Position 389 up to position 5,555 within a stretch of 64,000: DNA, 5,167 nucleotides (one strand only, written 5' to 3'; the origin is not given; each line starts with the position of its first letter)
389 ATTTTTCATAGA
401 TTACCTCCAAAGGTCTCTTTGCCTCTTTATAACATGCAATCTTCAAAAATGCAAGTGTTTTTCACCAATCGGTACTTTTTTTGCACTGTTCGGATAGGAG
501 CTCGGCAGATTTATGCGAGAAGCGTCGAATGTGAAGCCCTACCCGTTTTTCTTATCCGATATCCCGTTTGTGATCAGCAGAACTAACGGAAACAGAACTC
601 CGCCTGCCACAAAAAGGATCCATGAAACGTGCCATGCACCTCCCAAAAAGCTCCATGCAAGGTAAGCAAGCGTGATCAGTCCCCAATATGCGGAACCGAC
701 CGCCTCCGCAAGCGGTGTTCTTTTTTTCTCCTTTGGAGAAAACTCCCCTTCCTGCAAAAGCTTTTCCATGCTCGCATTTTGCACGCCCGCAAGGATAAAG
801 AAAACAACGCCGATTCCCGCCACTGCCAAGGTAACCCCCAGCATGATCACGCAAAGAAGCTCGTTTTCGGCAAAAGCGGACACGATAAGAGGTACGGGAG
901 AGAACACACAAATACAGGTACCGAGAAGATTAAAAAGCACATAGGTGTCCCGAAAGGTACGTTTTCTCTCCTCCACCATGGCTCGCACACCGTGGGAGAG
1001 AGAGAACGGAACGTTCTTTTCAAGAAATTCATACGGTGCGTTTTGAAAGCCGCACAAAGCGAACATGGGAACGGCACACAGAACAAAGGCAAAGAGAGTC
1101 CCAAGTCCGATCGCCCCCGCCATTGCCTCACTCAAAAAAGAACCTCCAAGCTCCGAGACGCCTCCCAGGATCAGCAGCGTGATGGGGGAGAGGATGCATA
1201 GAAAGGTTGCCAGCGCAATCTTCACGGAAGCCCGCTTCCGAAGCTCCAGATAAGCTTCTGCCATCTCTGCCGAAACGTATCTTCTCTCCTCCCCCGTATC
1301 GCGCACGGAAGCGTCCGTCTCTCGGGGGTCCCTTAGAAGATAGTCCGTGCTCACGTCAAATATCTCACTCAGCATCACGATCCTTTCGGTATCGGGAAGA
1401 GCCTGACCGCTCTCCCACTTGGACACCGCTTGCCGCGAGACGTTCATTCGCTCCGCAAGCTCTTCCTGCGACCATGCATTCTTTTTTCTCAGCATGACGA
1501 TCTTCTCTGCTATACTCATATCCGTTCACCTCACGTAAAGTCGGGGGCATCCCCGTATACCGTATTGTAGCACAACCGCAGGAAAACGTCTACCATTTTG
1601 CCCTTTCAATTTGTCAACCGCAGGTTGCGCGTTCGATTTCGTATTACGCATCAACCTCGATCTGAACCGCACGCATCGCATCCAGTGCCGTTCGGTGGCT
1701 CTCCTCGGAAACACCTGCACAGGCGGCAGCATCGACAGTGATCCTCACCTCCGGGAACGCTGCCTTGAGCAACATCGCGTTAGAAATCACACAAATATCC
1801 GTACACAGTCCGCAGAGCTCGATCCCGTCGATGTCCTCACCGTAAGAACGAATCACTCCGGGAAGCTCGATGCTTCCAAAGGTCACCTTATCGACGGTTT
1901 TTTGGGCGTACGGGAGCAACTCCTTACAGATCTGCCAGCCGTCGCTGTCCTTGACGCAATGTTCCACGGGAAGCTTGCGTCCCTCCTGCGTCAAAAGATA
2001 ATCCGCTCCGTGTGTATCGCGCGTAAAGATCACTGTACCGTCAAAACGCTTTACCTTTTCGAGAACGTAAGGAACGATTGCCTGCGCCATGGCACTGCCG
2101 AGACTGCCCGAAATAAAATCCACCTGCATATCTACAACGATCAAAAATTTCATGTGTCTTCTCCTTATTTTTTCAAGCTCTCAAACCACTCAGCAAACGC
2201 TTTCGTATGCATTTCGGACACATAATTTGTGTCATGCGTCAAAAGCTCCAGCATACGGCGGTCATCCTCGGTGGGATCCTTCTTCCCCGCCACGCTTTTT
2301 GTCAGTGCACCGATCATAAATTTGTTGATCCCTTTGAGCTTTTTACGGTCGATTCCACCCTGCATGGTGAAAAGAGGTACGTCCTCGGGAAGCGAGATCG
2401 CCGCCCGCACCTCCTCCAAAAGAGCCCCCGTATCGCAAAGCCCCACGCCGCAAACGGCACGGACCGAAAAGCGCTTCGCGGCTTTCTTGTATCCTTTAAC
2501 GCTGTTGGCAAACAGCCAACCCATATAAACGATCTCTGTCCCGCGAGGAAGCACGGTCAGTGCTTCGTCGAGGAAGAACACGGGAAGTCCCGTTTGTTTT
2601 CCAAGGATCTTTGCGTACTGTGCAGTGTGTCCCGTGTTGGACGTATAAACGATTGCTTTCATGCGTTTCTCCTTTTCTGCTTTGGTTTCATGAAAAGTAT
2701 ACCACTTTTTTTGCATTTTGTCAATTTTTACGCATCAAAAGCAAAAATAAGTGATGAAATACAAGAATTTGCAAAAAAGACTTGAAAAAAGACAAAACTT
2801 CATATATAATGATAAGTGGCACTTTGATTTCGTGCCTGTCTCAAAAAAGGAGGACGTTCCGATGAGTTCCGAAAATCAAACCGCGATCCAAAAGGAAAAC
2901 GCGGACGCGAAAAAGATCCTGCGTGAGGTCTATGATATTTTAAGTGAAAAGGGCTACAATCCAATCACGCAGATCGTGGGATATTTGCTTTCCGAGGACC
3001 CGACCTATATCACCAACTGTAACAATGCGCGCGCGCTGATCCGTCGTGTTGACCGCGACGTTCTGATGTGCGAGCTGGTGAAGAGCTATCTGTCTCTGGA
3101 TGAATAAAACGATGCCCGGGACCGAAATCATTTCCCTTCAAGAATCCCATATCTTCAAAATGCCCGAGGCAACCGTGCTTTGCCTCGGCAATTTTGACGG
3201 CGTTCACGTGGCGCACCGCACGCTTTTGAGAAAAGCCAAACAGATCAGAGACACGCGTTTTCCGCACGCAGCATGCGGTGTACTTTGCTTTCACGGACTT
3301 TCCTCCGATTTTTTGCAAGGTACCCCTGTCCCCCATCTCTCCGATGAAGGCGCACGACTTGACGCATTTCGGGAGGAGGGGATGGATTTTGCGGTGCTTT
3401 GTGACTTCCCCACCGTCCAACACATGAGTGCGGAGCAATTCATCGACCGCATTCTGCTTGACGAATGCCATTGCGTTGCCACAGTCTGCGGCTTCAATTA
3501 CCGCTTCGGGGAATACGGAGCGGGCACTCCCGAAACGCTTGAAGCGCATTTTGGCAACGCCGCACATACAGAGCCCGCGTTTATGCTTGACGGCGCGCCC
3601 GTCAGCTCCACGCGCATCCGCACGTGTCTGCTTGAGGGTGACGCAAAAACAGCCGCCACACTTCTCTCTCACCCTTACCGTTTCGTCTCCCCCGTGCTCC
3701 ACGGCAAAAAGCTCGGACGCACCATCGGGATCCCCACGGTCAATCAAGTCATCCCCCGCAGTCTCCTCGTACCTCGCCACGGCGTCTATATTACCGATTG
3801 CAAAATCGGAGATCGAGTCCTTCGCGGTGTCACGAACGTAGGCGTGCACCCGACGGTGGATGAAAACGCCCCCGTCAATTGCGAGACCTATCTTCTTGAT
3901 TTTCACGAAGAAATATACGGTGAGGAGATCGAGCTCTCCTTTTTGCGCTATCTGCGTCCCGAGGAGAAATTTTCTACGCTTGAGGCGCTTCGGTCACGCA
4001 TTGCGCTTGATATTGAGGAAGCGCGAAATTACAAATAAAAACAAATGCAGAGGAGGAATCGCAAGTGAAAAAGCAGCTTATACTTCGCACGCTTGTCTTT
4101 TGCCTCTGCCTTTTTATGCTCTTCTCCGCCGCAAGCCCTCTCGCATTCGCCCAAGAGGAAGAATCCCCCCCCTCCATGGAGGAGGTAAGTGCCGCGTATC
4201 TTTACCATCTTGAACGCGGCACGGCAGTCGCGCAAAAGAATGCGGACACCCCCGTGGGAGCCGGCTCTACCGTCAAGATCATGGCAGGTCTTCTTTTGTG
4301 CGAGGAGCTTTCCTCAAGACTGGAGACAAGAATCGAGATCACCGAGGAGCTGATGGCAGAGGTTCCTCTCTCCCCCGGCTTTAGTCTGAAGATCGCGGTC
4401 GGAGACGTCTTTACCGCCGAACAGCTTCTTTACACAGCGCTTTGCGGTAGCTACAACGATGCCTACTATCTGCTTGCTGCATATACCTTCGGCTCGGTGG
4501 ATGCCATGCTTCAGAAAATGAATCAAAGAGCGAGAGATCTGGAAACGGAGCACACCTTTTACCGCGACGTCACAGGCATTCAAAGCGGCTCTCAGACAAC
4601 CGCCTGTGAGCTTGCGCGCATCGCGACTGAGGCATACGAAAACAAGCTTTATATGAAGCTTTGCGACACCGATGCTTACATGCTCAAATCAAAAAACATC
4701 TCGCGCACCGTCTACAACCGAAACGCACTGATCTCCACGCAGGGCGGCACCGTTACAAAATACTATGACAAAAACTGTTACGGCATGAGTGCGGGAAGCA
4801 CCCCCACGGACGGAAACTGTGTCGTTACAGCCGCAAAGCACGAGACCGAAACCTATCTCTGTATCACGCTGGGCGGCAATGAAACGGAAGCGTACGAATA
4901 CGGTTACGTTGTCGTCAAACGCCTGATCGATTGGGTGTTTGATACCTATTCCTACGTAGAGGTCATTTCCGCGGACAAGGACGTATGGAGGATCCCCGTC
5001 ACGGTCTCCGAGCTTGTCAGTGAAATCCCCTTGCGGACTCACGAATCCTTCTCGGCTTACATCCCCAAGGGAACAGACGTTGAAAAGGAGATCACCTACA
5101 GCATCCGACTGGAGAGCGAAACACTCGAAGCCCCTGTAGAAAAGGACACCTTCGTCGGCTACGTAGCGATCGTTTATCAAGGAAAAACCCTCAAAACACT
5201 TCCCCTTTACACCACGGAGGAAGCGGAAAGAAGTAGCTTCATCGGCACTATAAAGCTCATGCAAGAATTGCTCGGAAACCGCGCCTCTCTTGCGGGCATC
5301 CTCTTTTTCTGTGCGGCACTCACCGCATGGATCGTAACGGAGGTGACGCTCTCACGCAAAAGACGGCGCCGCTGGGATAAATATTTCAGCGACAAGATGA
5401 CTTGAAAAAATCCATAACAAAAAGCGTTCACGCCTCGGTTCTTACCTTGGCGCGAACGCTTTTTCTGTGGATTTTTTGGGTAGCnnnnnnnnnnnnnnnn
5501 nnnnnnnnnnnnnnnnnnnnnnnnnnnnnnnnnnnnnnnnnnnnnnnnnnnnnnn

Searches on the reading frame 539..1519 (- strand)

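Call 63: search_protein_families(library=pfam, proteins=[window:539-1519:-], max_evalue=0.00001)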
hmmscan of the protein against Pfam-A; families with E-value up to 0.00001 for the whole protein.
window:539-1519:- (326 aa): 3 families
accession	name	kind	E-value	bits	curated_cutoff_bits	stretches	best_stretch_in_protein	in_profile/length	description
PF01381.28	HTH_3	-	2e-16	60.2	23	1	10-61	4-55/55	Helix-turn-helix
PF12844.13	HTH_19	-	4.5e-10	39.7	30.2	1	6-63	3-60/64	Helix-turn-helix domain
PF13560.12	HTH_31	-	3.3e-08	34.1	27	1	9-58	8-58/64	Helix-turn-helix domain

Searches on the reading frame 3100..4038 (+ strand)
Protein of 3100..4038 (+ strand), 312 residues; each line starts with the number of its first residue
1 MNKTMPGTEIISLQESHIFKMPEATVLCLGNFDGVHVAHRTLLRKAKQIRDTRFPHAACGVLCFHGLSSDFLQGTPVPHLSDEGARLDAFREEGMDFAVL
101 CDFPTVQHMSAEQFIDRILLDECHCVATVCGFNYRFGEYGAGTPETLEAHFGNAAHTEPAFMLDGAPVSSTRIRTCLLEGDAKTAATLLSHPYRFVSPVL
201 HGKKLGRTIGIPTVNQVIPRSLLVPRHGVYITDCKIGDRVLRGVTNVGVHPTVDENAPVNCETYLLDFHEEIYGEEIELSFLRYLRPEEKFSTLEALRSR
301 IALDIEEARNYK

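Call 63: search_protein_families(library=pfam, proteins=[window:3100-4038:+], max_evalue=0.00001)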
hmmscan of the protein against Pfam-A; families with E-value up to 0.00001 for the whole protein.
window:3100-4038:+ (312 aa): 2 families
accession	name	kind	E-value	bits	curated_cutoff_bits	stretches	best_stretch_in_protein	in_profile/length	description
PF01687.23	Flavokinase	-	1.1e-38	132.7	19.6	1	189-311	1-123/124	Riboflavin kinase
PF06574.18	FAD_syn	-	3.2e-24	86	27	1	21-172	4-158/158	FAD synthetase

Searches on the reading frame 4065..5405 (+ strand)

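Call 63: search_protein_families(library=pfam, proteins=[window:4065-5405:+], max_evalue=0.00001)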
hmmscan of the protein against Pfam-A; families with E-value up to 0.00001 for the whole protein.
window:4065-5405:+ (446 aa): 3 families
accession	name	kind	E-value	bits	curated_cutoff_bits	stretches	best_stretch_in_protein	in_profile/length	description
PF00768.25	Peptidase_S11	-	1.3e-18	67.8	27.6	1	42-270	13-236/239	D-alanyl-D-alanine carboxypeptidase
PF07943.18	PBP5_C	-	5.5e-08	33.3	21.2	1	295-388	1-90/91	Penicillin-binding protein 5, C-terminal domain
PF13354.11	Beta-lactamase2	-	8.2e-06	25.8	22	0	45-195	3-151/214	Beta-lactamase enzyme family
